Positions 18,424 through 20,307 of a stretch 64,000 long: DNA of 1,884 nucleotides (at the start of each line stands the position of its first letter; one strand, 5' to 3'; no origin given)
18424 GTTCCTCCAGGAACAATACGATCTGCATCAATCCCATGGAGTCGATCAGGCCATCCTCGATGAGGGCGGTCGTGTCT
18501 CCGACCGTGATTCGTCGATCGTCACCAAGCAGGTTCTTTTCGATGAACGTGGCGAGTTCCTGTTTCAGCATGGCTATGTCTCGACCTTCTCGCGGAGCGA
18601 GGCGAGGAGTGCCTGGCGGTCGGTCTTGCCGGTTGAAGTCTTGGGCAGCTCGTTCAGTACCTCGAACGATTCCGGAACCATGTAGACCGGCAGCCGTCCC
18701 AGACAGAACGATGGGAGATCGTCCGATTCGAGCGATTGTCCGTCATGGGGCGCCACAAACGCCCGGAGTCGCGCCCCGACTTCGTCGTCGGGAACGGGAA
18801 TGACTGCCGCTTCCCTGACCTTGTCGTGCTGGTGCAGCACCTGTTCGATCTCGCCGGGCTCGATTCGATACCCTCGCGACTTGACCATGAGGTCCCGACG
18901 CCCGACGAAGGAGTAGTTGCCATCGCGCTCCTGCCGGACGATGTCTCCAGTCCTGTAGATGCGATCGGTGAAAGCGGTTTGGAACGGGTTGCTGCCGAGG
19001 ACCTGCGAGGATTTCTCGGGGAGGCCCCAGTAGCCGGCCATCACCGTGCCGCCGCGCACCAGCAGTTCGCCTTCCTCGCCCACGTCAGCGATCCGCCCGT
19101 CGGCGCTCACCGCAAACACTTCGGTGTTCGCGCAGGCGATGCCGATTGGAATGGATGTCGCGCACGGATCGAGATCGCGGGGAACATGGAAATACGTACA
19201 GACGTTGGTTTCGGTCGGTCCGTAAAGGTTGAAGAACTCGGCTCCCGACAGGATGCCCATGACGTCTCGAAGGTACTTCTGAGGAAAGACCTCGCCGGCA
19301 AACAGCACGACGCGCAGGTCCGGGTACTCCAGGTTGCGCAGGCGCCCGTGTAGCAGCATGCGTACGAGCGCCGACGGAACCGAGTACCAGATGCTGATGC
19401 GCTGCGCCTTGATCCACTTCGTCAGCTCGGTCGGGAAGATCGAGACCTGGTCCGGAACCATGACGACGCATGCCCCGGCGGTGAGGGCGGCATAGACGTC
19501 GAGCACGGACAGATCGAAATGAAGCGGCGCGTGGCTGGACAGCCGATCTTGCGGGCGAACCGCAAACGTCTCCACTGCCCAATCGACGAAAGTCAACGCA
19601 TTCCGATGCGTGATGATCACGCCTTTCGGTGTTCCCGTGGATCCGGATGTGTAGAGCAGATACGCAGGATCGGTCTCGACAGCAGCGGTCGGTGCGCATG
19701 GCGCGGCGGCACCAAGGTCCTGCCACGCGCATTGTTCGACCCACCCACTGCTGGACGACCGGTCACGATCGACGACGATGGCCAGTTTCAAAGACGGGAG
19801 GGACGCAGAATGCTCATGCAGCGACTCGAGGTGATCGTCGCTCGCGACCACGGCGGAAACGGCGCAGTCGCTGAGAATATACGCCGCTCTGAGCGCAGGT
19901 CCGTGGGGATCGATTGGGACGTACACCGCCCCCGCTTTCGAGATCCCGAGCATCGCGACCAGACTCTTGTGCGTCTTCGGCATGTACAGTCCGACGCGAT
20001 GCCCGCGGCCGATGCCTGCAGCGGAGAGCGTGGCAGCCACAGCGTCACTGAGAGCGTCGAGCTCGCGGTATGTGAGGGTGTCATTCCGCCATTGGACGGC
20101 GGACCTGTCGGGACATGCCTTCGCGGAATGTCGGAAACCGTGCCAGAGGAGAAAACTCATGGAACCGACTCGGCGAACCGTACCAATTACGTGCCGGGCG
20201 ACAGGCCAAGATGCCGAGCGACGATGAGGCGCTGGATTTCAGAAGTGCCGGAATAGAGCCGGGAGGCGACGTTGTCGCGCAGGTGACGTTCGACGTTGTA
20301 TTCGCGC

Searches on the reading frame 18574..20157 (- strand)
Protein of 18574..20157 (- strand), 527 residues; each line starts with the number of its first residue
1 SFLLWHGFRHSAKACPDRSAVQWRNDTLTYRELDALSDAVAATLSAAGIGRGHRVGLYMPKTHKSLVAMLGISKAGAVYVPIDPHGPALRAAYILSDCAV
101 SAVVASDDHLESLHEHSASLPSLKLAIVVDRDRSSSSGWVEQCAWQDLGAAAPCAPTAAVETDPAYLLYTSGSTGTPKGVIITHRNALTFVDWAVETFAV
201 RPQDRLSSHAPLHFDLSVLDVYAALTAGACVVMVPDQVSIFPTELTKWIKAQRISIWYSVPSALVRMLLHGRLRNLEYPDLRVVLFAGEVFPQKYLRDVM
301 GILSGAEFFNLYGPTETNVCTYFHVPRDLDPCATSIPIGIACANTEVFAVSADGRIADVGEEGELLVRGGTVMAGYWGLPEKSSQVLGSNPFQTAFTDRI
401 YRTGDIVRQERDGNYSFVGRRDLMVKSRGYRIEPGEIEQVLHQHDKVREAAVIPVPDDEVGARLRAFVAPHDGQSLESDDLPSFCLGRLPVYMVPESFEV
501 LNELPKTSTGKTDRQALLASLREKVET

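Call 24: search_protein_families(library=pfam, proteins=[window:18574-20157:-], max_evalue=0.001)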
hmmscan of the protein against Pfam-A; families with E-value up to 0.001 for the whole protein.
window:18574-20157:- (527 aa): 2 families
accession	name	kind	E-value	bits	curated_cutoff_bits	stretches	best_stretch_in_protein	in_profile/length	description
PF00501.34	AMP-binding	-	3.3e-92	309.7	29.9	1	8-377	1-384/384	AMP-binding enzyme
PF13193.12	AMP-binding_C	-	1.5e-17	64.7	24.5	1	436-511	1-76/76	AMP-binding enzyme C-terminal domain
